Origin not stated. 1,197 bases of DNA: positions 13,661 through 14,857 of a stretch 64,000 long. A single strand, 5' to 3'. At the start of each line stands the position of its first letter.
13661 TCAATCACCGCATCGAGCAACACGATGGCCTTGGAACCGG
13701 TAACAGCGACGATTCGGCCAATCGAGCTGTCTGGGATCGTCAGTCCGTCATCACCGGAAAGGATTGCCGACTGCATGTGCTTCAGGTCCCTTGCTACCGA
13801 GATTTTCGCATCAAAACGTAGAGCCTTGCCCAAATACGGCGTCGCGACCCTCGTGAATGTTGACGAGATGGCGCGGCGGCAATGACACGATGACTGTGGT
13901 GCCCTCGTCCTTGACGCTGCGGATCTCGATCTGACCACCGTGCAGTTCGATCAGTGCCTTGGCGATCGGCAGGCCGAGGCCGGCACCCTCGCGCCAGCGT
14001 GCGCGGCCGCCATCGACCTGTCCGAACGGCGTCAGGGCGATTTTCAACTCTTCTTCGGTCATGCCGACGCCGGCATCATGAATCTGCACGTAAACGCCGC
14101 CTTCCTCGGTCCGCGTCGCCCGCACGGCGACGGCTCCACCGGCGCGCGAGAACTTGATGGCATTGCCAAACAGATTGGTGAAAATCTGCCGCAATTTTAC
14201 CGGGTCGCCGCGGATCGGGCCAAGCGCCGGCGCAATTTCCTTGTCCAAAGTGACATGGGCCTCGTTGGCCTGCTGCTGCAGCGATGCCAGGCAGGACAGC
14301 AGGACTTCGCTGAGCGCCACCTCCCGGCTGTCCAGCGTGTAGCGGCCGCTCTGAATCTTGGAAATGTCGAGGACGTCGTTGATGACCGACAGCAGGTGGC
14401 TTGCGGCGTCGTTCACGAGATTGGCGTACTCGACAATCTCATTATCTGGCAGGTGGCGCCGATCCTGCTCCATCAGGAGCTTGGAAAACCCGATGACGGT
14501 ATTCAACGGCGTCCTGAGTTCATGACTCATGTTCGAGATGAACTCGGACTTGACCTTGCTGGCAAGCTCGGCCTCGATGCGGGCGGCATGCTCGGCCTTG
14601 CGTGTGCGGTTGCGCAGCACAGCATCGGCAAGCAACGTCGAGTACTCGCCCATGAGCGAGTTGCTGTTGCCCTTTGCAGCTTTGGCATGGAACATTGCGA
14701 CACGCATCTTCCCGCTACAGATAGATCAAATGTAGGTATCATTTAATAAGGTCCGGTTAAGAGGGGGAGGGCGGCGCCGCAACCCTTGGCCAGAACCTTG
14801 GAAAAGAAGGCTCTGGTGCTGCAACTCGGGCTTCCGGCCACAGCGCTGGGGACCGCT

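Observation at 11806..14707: Soluble histidine kinase immediately upstream of a HerA/DUF87-like ATPase in one transcription unit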

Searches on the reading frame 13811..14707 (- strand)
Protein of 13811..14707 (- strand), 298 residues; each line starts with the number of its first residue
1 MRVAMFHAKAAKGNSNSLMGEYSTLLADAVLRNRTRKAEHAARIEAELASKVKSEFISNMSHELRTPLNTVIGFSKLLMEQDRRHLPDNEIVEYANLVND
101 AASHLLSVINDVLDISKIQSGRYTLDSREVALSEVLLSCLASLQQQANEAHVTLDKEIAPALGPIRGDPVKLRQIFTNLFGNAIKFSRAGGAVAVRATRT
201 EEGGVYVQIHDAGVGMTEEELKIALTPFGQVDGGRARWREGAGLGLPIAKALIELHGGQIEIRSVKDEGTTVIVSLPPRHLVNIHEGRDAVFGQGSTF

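Call 3: search_protein_families(library=pfam, proteins=[window:13811-14707:-], max_evalue=0.01)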
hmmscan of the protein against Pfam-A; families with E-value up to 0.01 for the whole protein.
window:13811-14707:- (298 aa): 2 families
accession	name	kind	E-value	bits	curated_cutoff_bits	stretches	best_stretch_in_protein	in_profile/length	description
PF02518.31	HATPase_c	-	1.2e-25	90.6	26.4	1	167-279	1-110/111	Histidine kinase-, DNA gyrase B-, and HSP90-like ATPase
PF00512.31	HisKA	-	1.3e-18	67.2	26.9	1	53-121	2-66/66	His Kinase A (phospho-acceptor) domain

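Call 4: search_protein_families(library=ncbifam, proteins=[window:13811-14707:-], max_evalue=0.01)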
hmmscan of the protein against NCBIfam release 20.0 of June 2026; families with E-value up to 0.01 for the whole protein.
window:13811-14707:- (298 aa): 80 families (the best 25 are shown)
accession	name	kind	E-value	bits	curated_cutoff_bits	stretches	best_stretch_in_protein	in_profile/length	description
NF041947.1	LuxQ_Vibrio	equivalog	6.4e-54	183.1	1200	1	37-280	456-698/843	quorum-sensing autoinducer 2 sensor kinase/phosphatase LuxQ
TIGR02956.1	TMAO_torS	equivalog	1.2e-53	182.5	676.5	1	37-277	448-681/967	TMAO reductase system sensor histidine kinase/response regulator TorS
NF008318.0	PRK11107.1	equivalog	5.2e-53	180.3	890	1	42-276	282-516/920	two-component sensor histidine kinase BarA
NF046044.1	PnpS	equivalog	8.5e-53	179.7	400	1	50-277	167-390/390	two-component system histidine kinase PnpS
NF041593.1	histid_kinase_PdhS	equivalog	5.8e-50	170.2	2000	1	22-280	771-1037/1041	cell-division control histidine kinase PdhS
NF011874.0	PRK15347.1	equivalog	3.8e-49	167.5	852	1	21-279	369-615/921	two component system sensor kinase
NF050805.1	CellDivHKDivJCaul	equivalog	4.9e-48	163.7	1000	1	25-277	270-519/531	cell cycle sensor histidine kinase DivJ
NF047874.1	MASE3_PAS_HK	subfamily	1.1e-47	163.2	560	1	45-282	390-628/655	MASE3 domain-containing sensor histidine kinase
NF038297.2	hybrid_HK_HrmK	equivalog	1.3e-47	162.7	725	1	45-282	227-461/607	hybrid histidine kinase/response regulator HrmK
NF033092.0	HK_WalK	equivalog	2.8e-45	155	725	1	50-277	369-593/594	cell wall metabolism sensor histidine kinase WalK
TIGR02966.1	phoR_proteo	equivalog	1.5e-44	152.4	334.2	1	50-273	111-330/333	phosphate regulon sensor histidine kinase PhoR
NF008099.0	PRK10841.1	equivalog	1.8e-41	141.9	920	1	37-277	454-689/949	two-component system sensor histidine kinase RcsC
NF008302.0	PRK11091.1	equivalog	2.9e-41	141.5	838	1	32-277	264-504/779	aerobic respiration two-component sensor histidine kinase ArcB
NF045901.1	HisKinLetSLeg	equivalog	3.8e-40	137.7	1650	1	46-276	286-516/906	two-component system sensor histidine kinase LetS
NF033091.0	HK_VanS_ACDEFG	equivalog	8.2e-40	136.7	400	1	33-277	54-293/293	vancomycin resistance histidine kinase VanS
NF045911.1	TCSHisKinNblS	equivalog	8.1e-39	133.4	1000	1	45-275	381-617/621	two-component system sensor histidine kinase NblS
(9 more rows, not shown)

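Call 5: search_protein_families(library=padloc, proteins=[window:13811-14707:-], max_evalue=0.01)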
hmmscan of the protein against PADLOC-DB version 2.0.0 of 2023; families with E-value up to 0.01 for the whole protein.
window:13811-14707:- (298 aa): 1 family
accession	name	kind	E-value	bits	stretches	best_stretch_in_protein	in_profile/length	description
PDLC04647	PDC-M43B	-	0.00058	17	1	177-268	233-323/347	-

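Call 12: find_homologous_proteins(query=window:13811-14707:-)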
Query window:13811-14707:- (298 aa): 6936 proteins with E <= 0.001 among 8000 candidates; the best 120 are listed.
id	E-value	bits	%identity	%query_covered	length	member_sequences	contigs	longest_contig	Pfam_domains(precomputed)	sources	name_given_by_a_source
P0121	7.4e-189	644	100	100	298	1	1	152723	PF02518.32,PF00512.32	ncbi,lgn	-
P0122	1.0e-144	499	77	99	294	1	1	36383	PF02518.32,PF00512.32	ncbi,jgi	jgi:two-component system cell cycle sensor histidine kinase PleC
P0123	1.4e-141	489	76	98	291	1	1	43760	PF02518.32,PF00512.32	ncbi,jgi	jgi:two-component system cell cycle sensor histidine kinase PleC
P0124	1.6e-141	489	76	99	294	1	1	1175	PF02518.32,PF00512.32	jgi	jgi:two-component system cell cycle sensor histidine kinase PleC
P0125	1.4e-139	482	75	98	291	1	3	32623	PF02518.32,PF00512.32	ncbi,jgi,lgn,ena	-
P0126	2.2e-137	475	74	99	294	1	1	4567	PF02518.32,PF00512.32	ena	-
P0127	1.5e-136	472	74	99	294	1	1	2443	PF02518.32,PF00512.32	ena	-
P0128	1.1e-134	466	73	99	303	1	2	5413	PF02518.32,PF00512.32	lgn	-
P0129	2.0e-133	462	72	99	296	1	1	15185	PF02518.32,PF00512.32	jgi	jgi:two-component system cell cycle sensor histidine kinase PleC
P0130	3.2e-129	448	76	93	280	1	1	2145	PF02518.32,PF00512.32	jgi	-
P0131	4.4e-121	422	67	98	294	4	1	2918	PF02518.32,PF00512.32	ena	-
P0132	5.9e-121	421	65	98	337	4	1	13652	PF02518.32,PF00512.32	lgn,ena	-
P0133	2.3e-120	419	67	98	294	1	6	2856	PF02518.32,PF00512.32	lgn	-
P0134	6.6e-120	418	67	97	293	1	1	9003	PF02518.32,PF00512.32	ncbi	-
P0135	9.7e-120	417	66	99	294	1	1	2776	PF02518.32,PF00512.32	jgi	jgi:two-component system cell cycle sensor histidine kinase PleC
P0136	9.9e-120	417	67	97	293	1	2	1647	PF02518.32,PF00512.32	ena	-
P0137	1.4e-119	417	66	98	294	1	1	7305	PF02518.32,PF00512.32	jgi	jgi:two-component system, cell cycle sensor histidine kinase PleC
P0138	1.6e-119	417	67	97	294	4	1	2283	PF02518.32,PF00512.32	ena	-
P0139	4.9e-119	415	66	98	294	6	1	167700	PF02518.32,PF00512.32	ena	-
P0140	5.0e-119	415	67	98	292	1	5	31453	PF02518.32,PF00512.32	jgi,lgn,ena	jgi:two-component system cell cycle sensor histidine kinase PleC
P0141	5.6e-119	415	65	98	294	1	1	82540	PF02518.32,PF00512.32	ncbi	-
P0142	3.1e-118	412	64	97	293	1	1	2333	PF02518.32,PF00512.32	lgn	-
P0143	3.6e-118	412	66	98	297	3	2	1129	PF02518.32,PF00512.32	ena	-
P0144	3.6e-118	412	66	97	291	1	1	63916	PF02518.32,PF00512.32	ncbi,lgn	-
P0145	5.1e-118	412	65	98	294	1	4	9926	PF02518.32,PF00512.32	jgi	jgi:two-component system cell cycle sensor histidine kinase PleC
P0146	6.7e-118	411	67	96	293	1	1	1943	PF02518.32,PF00512.32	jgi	jgi:Signal transduction histidine kinase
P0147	1.3e-117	410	66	97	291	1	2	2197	PF02518.32,PF00512.32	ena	-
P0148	2.4e-117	409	65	97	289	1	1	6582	PF02518.32,PF00512.32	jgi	jgi:two-component system, cell cycle sensor histidine kinase PleC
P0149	2.8e-117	409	67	96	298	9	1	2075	PF02518.32,PF00512.32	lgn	-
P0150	2.8e-117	409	65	97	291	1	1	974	PF02518.32,PF00512.32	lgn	-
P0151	3.5e-117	409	65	95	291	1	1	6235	PF02518.32,PF00512.32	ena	-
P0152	3.8e-117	409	63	97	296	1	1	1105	PF02518.32,PF00512.32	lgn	-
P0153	4.8e-117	408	64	97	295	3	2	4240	PF02518.32,PF00512.32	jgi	jgi:two-component system, cell cycle sensor histidine kinase PleC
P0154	8.1e-117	408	66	98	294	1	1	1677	PF02518.32,PF00512.32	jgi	jgi:two-component system cell cycle sensor histidine kinase PleC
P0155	9.6e-117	407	67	98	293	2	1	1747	PF02518.32,PF00512.32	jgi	jgi:two-component system, cell cycle sensor histidine kinase PleC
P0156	1.1e-116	407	62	99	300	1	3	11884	PF02518.32,PF00512.32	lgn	-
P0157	1.1e-116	407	64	98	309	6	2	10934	PF02518.32,PF00512.32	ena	-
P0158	1.2e-116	407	68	96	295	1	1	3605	PF02518.32,PF00512.32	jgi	jgi:two-component system cell cycle sensor histidine kinase PleC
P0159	1.9e-116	406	63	98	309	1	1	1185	PF02518.32,PF00512.32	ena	-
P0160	2.4e-116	406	68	94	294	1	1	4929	PF02518.32,PF00512.32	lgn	-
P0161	2.4e-116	406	63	97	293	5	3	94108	PF13581.13,PF02518.32,PF00512.32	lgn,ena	-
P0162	2.6e-116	406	67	90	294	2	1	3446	PF02518.32,PF00512.32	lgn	-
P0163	2.9e-116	406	63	98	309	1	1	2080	PF02518.32,PF00512.32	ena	-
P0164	3.0e-116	406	68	90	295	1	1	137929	PF02518.32,PF00512.32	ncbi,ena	-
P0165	4.4e-116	405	64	97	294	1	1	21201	PF02518.32,PF00512.32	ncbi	ncbi:MAG: sensor histidine kinase [Hyphomicrobium sp.]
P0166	5.7e-116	405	67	93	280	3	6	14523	PF02518.32,PF00512.32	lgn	-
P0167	6.0e-116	405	63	97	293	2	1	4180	PF02518.32,PF00512.32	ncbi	-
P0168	1.1e-115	404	66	96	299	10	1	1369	PF02518.32,PF00512.32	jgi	jgi:two-component system cell cycle sensor histidine kinase PleC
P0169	1.5e-115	404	67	94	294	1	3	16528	PF02518.32,PF00512.32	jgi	jgi:two-component system, cell cycle sensor histidine kinase PleC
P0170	1.8e-115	403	69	84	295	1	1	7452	PF02518.32,PF00512.32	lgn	-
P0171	1.9e-115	403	69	94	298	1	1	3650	PF02518.32,PF00512.32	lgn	-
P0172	2.0e-115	403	65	97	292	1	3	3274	PF02518.32,PF00512.32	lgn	-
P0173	2.1e-115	403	69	93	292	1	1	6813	PF02518.32,PF00512.32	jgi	-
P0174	2.2e-115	403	64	97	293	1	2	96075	PF02518.32,PF00512.32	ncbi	ncbi:MAG: sensor histidine kinase [Hyphomicrobiaceae bacterium]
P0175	2.2e-115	403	69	95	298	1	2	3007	PF02518.32,PF00512.32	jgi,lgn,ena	-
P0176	2.3e-115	403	67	93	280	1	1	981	PF02518.32,PF00512.32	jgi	jgi:two-component system cell cycle sensor histidine kinase PleC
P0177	3.3e-115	402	63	97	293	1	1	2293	PF02518.32,PF00512.32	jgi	jgi:two-component system, cell cycle sensor histidine kinase PleC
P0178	3.5e-115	402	64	97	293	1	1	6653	PF02518.32,PF00512.32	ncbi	-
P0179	3.9e-115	402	67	96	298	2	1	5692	PF02518.32,PF00512.32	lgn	-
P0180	4.2e-115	402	70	92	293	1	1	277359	PF02518.32,PF00512.32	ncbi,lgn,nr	ncbi:MAG: HAMP domain-containing histidine kinase [Hyphomicrobium sp.]|nr:HAMP domain-containing his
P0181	4.4e-115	402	66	92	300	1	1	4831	PF02518.32,PF00512.32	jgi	jgi:two-component system, cell cycle sensor histidine kinase PleC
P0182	4.5e-115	402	65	98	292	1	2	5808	PF02518.32,PF00512.32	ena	-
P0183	5.0e-115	402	64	97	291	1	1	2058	PF02518.32,PF00512.32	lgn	-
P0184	5.2e-115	402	65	95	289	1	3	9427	PF02518.32,PF00512.32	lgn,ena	-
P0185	6.2e-115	402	65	94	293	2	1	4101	PF02518.32,PF00512.32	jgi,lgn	jgi:two-component system cell cycle sensor histidine kinase PleC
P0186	6.4e-115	401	66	96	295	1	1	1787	PF02518.32,PF00512.32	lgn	-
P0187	7.3e-115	401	65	97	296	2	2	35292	PF02518.32,PF00512.32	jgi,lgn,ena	jgi:two-component system cell cycle sensor histidine kinase PleC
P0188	8.6e-115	401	67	94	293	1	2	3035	PF02518.32,PF00512.32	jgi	jgi:two-component system cell cycle sensor histidine kinase PleC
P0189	8.6e-115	401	65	98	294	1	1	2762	PF02518.32,PF00512.32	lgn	-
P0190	9.3e-115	401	63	96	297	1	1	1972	PF02518.32,PF00512.32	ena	-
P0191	1.1e-114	401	67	94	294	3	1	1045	PF02518.32,PF00512.32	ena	-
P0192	1.2e-114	401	67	94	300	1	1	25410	PF02518.32,PF00512.32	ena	-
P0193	1.3e-114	401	66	97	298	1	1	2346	PF02518.32,PF00512.32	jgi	jgi:two-component system cell cycle sensor histidine kinase PleC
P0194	1.3e-114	400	66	96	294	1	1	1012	PF02518.32,PF00512.32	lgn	-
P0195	1.4e-114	400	63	98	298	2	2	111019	PF02518.32,PF00512.32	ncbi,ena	-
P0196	1.5e-114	400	65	98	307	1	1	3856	PF02518.32,PF00512.32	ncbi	-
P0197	1.7e-114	400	63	98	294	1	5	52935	PF02518.32,PF00512.32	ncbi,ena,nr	ncbi:MAG: HAMP domain-containing histidine kinase [Hyphomicrobiaceae bacterium]|nr:HAMP domain-conta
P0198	2.3e-114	400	68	93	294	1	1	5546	PF02518.32,PF00512.32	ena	-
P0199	2.8e-114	399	68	92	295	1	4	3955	PF02518.32,PF00512.32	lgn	-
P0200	2.8e-114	399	65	97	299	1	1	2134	PF02518.32,PF00512.32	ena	-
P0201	3.4e-114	399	63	96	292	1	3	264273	PF02518.32,PF00512.32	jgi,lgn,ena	jgi:two-component system cell cycle sensor histidine kinase PleC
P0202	3.4e-114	399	64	97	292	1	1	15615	PF02518.32,PF00512.32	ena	-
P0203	3.7e-114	399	66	94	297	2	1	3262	PF02518.32,PF00512.32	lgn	-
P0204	4.4e-114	399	65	98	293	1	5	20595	PF02518.32,PF00512.32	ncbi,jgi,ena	-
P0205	4.5e-114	399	67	94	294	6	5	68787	PF02518.32,PF00512.32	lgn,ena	-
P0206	4.6e-114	399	64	98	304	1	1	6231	PF02518.32,PF00512.32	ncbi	-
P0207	5.3e-114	398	67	92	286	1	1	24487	PF02518.32,PF00512.32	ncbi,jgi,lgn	ncbi:MAG: hypothetical protein RLZ98_912 [Pseudomonadota bacterium]|jgi:two-component system cell cy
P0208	5.6e-114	398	63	98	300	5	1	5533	PF02518.32,PF00512.32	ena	-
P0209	6.5e-114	398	65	97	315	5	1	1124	PF02518.32,PF00512.32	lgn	-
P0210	6.8e-114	398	67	93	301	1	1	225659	PF02518.32,PF00512.32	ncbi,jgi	jgi:two-component system cell cycle sensor histidine kinase PleC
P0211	7.0e-114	398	67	92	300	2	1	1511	PF02518.32,PF00512.32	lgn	-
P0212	8.0e-114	398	63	97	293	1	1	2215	PF02518.32,PF00512.32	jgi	jgi:two-component system, cell cycle sensor histidine kinase PleC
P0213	9.9e-114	398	63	99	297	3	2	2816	PF02518.32,PF00512.32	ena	-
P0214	9.9e-114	398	68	93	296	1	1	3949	PF02518.32,PF00512.32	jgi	jgi:two-component system, cell cycle sensor histidine kinase PleC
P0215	9.9e-114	398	65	94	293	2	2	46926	PF02518.32,PF00512.32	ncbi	-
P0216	1.0e-113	398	65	92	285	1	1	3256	PF02518.32,PF00512.32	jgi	jgi:two-component system cell cycle sensor histidine kinase PleC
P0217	1.1e-113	397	66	93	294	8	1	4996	PF02518.32,PF00512.32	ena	-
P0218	1.3e-113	397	69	91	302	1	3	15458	PF02518.32,PF00512.32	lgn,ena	-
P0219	1.3e-113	397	65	96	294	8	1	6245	PF02518.32,PF00512.32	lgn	-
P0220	1.4e-113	397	65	94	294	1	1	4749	PF02518.32,PF00512.32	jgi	jgi:two-component system, cell cycle sensor histidine kinase PleC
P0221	1.4e-113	397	70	89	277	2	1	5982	PF02518.32,PF00512.32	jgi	jgi:two-component system cell cycle sensor histidine kinase PleC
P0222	1.4e-113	397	65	94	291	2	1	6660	PF02518.32,PF00512.32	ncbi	ncbi:MAG: HAMP domain-containing sensor histidine kinase [Hyphomicrobiaceae bacterium]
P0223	1.5e-113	397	65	92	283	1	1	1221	PF02518.32,PF00512.32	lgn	-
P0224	1.5e-113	397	67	93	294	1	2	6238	PF02518.32,PF00512.32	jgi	jgi:two-component system cell cycle sensor histidine kinase PleC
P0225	1.9e-113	397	66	94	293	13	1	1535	PF02518.32,PF00512.32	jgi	jgi:two-component system cell cycle sensor histidine kinase PleC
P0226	1.9e-113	397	66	94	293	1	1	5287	PF02518.32,PF00512.32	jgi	jgi:two-component system cell cycle sensor histidine kinase PleC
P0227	1.9e-113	397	66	94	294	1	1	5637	PF02518.32,PF00512.32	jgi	jgi:two-component system, cell cycle sensor histidine kinase PleC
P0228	1.9e-113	397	67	93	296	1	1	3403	PF02518.32,PF00512.32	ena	-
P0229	1.9e-113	397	67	93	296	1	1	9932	PF02518.32,PF00512.32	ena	-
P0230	2.0e-113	397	67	94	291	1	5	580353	PF02518.32,PF00512.32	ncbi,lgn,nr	ncbi:MAG: HAMP domain-containing histidine kinase [Hyphomicrobium sp.]|nr:HAMP domain-containing his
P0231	2.1e-113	396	66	92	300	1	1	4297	PF02518.32,PF00512.32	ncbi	-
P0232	2.2e-113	396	63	98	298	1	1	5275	PF02518.32,PF00512.32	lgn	-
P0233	2.5e-113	396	64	95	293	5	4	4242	PF02518.32,PF00512.32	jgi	jgi:two-component system cell cycle sensor histidine kinase PleC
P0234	2.5e-113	396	63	98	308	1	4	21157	PF02518.32,PF00512.32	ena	-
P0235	2.6e-113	396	69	90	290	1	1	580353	PF02518.32,PF00512.32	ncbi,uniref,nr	ncbi:HAMP domain-containing sensor histidine kinase [Hyphomicrobium sp.]|uniref:sensor histidine kin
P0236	2.6e-113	396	65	92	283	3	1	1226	PF02518.32,PF00512.32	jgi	jgi:two-component system, cell cycle sensor histidine kinase PleC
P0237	2.7e-113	396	67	94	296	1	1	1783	PF02518.32,PF00512.32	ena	-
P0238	2.9e-113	396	64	97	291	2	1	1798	PF02518.32,PF00512.32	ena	-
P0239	3.0e-113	396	62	96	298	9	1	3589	PF02518.32,PF00512.32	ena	-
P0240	3.0e-113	396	61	97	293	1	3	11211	PF02518.32,PF00512.32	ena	-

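Call 27: search_solved_structures(query=window:13811-14707:-, max_evalue=1e-30)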
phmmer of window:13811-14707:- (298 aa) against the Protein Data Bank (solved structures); distinct sequences matched with E-value up to 1e-30: 1.
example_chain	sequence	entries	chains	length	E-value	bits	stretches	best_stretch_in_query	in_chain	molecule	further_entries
7z8n_A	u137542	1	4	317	1.5e-44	155.9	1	41-276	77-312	Histidine kinase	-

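Call 38: find_encoding_contigs(protein=P0122, flank=6000, max_places=2)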
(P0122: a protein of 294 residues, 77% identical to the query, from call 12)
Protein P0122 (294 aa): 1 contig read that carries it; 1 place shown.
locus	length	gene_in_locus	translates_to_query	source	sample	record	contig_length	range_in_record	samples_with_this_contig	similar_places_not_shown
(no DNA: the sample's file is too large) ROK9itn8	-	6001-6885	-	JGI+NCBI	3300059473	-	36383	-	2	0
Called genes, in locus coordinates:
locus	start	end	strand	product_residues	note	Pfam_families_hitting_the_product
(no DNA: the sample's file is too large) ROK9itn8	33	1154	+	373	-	PF01408:GFO_IDH_MocA, PF02894:GFO_IDH_MocA_C, PF22725:GFO_IDH_MocA_C3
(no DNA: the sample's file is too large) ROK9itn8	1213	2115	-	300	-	PF03446:NAD_binding_2, PF03721:UDPG_MGDP_dh_N (weak), PF03807:F420_oxidored (weak), PF14833:NAD_binding_11, PF21761:RedAm-like_C (weak)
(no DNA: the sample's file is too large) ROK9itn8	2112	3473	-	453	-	PF01979:Amidohydro_1 (weak), PF07969:Amidohydro_3, PF01979:Amidohydro_1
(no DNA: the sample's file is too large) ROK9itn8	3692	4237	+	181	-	PF13527:Acetyltransf_9 (weak), PF00583:Acetyltransf_1, PF13673:Acetyltransf_10, PF13508:Acetyltransf_7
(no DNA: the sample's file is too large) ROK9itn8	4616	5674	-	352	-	PF00465:Fe-ADH, PF13685:Fe-ADH_2, PF25137:ADH_Fe_C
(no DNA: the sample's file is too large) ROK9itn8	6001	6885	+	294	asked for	PF00512:HisKA, PF02518:HATPase_c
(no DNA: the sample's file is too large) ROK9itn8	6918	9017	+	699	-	PF01935:DUF87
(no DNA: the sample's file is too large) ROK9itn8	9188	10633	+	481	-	PF00483:NTP_transferase, PF22640:ManC_GMP_beta-helix, PF01050:MannoseP_isomer, PF07883:Cupin_2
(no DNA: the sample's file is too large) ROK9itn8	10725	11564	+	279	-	PF13406:SLT_2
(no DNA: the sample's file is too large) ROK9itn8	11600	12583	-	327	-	PF03401:TctC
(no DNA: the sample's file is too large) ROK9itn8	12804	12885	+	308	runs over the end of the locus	PF08240:ADH_N, PF00107:ADH_zinc_N, PF13602:ADH_zinc_N_2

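Call 39: find_encoding_contigs(protein=P0123, flank=6000, max_places=2)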
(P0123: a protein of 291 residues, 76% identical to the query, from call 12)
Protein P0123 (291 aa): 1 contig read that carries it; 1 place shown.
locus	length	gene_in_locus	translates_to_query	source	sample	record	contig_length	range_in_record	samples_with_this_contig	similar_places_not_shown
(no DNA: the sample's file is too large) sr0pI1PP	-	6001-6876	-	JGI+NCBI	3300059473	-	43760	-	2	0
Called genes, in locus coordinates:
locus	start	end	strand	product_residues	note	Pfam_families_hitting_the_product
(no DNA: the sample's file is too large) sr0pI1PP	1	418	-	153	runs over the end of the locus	-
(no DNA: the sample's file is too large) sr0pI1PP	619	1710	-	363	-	PF01408:GFO_IDH_MocA, PF22725:GFO_IDH_MocA_C3, PF02894:GFO_IDH_MocA_C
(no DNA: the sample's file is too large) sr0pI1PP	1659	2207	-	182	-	PF00583:Acetyltransf_1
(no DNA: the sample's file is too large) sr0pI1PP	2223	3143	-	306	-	PF03446:NAD_binding_2, PF03721:UDPG_MGDP_dh_N (faint), PF03807:F420_oxidored (weak), PF14833:NAD_binding_11, PF21761:RedAm-like_C (weak)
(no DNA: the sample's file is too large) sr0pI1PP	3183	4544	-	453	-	PF01979:Amidohydro_1 (weak), PF07969:Amidohydro_3, PF01979:Amidohydro_1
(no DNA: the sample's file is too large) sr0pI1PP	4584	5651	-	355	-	PF00465:Fe-ADH, PF13685:Fe-ADH_2, PF25137:ADH_Fe_C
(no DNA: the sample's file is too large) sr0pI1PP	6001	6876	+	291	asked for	PF00512:HisKA, PF02518:HATPase_c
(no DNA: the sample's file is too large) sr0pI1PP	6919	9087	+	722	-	PF01580:FtsK_SpoIIIE (faint), PF01935:DUF87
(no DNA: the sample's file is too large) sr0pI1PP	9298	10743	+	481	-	PF00483:NTP_transferase, PF22640:ManC_GMP_beta-helix, PF01050:MannoseP_isomer, PF07883:Cupin_2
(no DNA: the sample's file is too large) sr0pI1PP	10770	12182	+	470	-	PF18073:Zn_ribbon_LapB, PF13481:AAA_25, PF03796:DnaB_C (faint), PF06745:ATPase, PF23442:DUF7125 (weak), PF13541:ChlI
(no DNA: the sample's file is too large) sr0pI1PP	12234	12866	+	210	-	PF02674:Colicin_V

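Call 61: predict_structure(alignment_id=A2)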
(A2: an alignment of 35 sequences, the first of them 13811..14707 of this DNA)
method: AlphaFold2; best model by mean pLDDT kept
length: 298 residues; sequences in the alignment: 35
mean_pLDDT: 70.0   pTM: 0.59
mean pLDDT of the five models: 70.0, 69.9, 69.1, 68.3, 65.2
residues with pLDDT >= 90: 42; 70-90: 102; 50-70: 110; < 50: 44
segments of 3 or more residues with pLDDT < 50: 1-16, 229-244, 293-298
pLDDT, mean of each block of 10 residues (from residue 1): 33 45 66 69 56 54 63 68 69 69 66 66 71 92 89 91 84 87 86 93 90 80 61 37 61 82 87 86 54 40
secondary structure, 60 per line:
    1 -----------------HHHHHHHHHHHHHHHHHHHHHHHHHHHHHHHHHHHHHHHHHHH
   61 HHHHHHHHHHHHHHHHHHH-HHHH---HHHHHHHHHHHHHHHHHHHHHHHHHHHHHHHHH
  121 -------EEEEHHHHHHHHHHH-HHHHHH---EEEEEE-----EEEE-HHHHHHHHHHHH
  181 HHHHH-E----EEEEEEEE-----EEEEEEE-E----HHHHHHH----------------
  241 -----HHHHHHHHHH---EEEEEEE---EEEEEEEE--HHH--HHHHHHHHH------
elements in order: H18-79 H81-84 H88-120 E128-131 H132-142 H144-149 E153-158 E164-167 H169-185 E192-199 E205-211 H218-224 H246-255 E259-265 E269-276 H284-292

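Call 63: find_encoding_contigs(protein=P0235, flank=5000, max_places=3)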
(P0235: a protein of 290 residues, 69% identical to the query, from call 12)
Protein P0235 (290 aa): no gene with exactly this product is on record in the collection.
